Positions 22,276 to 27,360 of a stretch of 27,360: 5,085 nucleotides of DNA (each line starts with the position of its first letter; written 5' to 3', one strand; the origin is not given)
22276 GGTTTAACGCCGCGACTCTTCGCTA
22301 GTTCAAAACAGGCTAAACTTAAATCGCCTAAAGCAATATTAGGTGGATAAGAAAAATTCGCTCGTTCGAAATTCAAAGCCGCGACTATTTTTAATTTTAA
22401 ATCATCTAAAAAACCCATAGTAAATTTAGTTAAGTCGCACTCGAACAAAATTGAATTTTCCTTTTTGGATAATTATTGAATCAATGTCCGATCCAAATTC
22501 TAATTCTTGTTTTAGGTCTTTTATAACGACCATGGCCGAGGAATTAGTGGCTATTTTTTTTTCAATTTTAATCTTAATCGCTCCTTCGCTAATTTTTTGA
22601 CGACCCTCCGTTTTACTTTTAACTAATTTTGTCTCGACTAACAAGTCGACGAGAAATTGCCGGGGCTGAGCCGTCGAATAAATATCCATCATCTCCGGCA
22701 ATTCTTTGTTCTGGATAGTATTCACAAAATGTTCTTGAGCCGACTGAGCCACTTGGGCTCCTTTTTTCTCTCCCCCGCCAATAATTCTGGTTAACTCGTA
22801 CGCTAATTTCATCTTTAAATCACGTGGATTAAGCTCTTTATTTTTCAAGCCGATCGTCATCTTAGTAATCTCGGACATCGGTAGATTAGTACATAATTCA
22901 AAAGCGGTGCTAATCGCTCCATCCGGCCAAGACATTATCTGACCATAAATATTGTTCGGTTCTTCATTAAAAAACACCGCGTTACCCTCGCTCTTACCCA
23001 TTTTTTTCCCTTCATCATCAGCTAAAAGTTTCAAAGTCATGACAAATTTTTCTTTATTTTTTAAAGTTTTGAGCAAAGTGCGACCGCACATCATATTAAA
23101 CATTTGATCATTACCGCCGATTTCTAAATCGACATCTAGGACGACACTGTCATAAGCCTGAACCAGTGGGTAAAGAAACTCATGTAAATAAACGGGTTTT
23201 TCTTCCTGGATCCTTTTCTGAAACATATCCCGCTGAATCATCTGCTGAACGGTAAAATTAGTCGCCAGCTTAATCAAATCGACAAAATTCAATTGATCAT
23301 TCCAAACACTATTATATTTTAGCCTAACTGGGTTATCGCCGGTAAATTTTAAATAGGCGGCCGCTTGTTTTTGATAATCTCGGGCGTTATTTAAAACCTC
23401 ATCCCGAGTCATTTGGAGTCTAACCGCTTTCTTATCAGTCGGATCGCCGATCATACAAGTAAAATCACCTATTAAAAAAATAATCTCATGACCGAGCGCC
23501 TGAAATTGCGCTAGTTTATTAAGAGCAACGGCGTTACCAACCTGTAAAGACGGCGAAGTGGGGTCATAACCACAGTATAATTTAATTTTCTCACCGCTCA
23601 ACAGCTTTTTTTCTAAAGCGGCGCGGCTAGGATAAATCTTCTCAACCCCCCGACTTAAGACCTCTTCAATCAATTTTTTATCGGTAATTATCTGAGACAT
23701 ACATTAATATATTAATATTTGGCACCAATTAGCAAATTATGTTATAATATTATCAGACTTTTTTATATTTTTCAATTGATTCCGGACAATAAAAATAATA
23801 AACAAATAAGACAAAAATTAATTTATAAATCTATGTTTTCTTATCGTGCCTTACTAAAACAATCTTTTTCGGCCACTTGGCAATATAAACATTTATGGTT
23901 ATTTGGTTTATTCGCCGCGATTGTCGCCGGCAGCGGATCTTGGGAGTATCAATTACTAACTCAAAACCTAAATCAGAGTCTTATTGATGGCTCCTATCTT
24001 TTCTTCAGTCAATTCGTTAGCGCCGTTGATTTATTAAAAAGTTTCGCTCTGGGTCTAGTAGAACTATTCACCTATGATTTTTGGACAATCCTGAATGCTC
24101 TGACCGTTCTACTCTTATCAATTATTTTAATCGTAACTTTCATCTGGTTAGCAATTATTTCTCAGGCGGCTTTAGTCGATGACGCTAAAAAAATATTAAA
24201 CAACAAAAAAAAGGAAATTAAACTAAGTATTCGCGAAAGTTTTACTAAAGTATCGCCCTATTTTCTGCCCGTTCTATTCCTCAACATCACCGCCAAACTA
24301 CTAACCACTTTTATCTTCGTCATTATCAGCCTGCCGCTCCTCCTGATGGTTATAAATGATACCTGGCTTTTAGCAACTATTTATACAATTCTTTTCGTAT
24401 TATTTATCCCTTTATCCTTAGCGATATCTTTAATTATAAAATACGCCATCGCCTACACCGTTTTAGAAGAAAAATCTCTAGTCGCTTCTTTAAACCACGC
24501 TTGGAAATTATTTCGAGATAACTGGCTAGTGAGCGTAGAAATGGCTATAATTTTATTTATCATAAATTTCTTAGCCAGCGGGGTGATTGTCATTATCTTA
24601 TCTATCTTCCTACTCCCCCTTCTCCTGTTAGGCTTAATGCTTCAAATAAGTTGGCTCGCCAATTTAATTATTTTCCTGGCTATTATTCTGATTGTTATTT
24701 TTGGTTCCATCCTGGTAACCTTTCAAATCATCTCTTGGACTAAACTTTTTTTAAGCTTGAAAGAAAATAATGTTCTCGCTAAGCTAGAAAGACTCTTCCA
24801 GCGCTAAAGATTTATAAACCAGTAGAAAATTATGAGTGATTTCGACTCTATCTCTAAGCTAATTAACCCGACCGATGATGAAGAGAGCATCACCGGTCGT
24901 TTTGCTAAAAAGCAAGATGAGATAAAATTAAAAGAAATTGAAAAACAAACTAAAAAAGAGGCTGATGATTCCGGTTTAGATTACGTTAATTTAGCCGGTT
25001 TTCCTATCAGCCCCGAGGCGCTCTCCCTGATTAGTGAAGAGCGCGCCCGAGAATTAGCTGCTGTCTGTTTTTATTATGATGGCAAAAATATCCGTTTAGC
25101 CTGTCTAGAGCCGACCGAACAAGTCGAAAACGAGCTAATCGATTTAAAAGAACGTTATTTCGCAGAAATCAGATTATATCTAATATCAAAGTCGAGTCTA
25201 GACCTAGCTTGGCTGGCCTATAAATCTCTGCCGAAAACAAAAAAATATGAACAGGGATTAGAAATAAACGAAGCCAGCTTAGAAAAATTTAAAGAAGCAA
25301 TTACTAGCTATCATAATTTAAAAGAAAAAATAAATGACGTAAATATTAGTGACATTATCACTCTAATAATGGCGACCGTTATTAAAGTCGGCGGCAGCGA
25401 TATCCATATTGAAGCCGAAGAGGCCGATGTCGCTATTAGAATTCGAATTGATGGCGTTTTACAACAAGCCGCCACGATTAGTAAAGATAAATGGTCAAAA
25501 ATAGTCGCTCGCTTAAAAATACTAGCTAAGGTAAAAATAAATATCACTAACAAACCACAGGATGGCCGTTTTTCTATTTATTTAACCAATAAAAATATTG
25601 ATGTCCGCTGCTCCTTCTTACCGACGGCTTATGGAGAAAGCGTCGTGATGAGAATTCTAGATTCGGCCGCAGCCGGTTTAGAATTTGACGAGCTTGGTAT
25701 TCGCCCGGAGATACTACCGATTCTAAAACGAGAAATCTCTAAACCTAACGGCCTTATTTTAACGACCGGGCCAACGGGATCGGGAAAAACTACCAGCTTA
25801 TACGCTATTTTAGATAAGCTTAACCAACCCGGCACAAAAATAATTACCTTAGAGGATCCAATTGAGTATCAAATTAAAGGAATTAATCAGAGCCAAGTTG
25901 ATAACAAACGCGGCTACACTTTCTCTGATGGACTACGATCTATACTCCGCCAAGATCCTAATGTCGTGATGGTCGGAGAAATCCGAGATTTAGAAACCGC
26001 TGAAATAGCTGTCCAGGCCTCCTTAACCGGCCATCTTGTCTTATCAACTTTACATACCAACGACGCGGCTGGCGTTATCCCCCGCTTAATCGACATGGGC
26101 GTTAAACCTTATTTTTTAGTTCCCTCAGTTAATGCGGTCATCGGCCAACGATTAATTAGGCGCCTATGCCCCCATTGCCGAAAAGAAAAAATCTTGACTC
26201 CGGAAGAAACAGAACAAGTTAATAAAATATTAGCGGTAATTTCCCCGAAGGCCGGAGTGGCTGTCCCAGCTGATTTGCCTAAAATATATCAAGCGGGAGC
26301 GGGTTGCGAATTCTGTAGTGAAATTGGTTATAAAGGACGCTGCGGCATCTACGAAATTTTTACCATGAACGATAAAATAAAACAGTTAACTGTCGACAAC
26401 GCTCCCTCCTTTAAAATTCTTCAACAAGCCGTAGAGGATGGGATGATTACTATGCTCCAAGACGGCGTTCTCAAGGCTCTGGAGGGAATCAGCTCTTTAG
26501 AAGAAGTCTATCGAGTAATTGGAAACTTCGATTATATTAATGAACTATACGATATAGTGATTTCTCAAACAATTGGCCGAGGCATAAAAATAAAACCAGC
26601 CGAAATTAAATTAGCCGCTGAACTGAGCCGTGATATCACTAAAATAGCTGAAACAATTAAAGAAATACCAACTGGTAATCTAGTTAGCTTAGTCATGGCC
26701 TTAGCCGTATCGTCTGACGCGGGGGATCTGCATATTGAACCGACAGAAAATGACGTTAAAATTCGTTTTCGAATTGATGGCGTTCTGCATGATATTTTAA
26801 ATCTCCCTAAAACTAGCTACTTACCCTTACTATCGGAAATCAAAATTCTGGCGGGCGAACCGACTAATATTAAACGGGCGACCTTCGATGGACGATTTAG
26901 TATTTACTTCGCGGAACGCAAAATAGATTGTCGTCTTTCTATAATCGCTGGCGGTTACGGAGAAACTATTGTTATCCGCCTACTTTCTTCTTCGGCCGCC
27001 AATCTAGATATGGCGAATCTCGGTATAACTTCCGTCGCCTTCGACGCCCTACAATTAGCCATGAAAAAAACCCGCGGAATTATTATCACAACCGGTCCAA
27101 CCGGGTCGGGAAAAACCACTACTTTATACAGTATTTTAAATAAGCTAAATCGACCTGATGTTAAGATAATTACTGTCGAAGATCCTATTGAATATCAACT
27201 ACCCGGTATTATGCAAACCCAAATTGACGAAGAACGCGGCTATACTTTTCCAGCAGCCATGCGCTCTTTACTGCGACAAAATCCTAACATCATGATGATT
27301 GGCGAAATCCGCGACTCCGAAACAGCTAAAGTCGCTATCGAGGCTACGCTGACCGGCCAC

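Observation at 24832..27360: Single-chain tandem PilB-PilB pilus motor with an exact 442-residue repeat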

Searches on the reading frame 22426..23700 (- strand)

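Call 24: search_protein_families(library=pfam, proteins=[window:22426-23700:-], max_evalue=0.0001)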
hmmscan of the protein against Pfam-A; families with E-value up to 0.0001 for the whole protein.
window:22426-23700:- (424 aa): 2 families
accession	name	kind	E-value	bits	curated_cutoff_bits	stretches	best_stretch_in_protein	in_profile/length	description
PF00579.31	tRNA-synt_1b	-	6e-66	223.2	21.1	1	36-319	3-285/292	tRNA synthetases class I (W and Y)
PF22421.1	SYY_C-terminal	-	1.6e-07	31.6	27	1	341-387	12-58/83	Tyrosine--tRNA ligase SYY-like C-terminal domain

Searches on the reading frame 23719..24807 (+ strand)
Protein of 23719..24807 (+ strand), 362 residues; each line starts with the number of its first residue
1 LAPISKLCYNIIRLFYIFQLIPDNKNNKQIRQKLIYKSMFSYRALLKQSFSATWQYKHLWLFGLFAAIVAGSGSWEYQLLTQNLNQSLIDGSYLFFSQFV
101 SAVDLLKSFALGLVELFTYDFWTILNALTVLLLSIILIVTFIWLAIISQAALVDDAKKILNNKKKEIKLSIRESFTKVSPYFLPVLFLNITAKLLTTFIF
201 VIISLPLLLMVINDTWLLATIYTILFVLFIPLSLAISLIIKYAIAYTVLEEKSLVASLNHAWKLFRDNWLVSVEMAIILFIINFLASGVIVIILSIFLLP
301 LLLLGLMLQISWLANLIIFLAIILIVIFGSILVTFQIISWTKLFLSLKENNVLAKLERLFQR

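Call 24: search_protein_families(library=pfam, proteins=[window:23719-24807:+], max_evalue=0.0001)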
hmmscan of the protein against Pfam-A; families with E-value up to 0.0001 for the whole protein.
window:23719-24807:+ (362 aa): 0 families

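Call 43: search_protein_families(library=pfam, proteins=[window:23833-24807:+], max_evalue=5)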
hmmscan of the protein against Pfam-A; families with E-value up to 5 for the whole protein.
window:23833-24807:+ (324 aa): 2 families
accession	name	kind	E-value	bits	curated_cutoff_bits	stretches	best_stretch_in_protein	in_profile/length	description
PF25231.1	DUF7847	-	0.21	11.3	28.7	1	68-299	22-247/252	Domain of unknown function (DUF7847)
PF24400.1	DUF7544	-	1.7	8.2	27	1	81-295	62-276/302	Family of unknown function (DUF7544)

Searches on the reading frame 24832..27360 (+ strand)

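Call 4: search_protein_families(library=pfam, proteins=[window:24832-27360:+], max_evalue=0.01)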
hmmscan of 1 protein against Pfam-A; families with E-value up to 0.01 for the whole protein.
window:24832-27360:+ (843 aa): 34 families (the best 25 are shown)
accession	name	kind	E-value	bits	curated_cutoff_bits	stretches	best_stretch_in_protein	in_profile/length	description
PF00437.27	T2SSE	-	2.1e-194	645.7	24.9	2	170-561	6-370/370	Type II/IV secretion system protein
PF25199.1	nSTAND_NTPase5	-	1.3e-10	41.7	34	2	722-788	14-82/145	Novel STAND NTPase 5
PF13401.12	AAA_22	-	4.8e-10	40.3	27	2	746-783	3-40/130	AAA domain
PF20720.3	nSTAND3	-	3.4e-08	33.8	27.2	1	746-785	15-54/155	Novel STAND NTPase 3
PF13173.12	AAA_14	-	1.4e-07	32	27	0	748-836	2-81/129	AAA domain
PF13604.12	AAA_30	-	7.1e-07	29.6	27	0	302-339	14-51/191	AAA domain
PF12775.13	AAA_7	-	4.3e-06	26.8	25.8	0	739-782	24-67/181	P-loop containing dynein motor region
PF00005.33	ABC_tran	-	5.4e-06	27.5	25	0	309-365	14-66/137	ABC transporter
PF02492.25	cobW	-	6.1e-06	26.4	20.7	0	751-781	3-34/180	CobW/HypB/UreG, nucleotide-binding domain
PF13662.12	Toprim_4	-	8.7e-06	26.3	25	0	727-779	34-81/85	Toprim domain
PF13555.12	AAA_29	-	1.1e-05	25.5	27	0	737-765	12-39/61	P-loop containing region of AAA domain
PF04851.21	ResIII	-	1.5e-05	25.4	22.5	0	737-775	12-50/164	Type III restriction enzyme, res subunit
PF00004.35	AAA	-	1.8e-05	25.6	21.2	0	752-826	2-66/131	ATPase family associated with various cellular activities (AAA)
PF13191.12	AAA_16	-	2.7e-05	25.1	32.6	0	741-777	13-53/167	AAA ATPase domain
PF01637.24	ATPase_2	-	2.7e-05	24.5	33.2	0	741-782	13-54/225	ATPase domain predominantly from Archaea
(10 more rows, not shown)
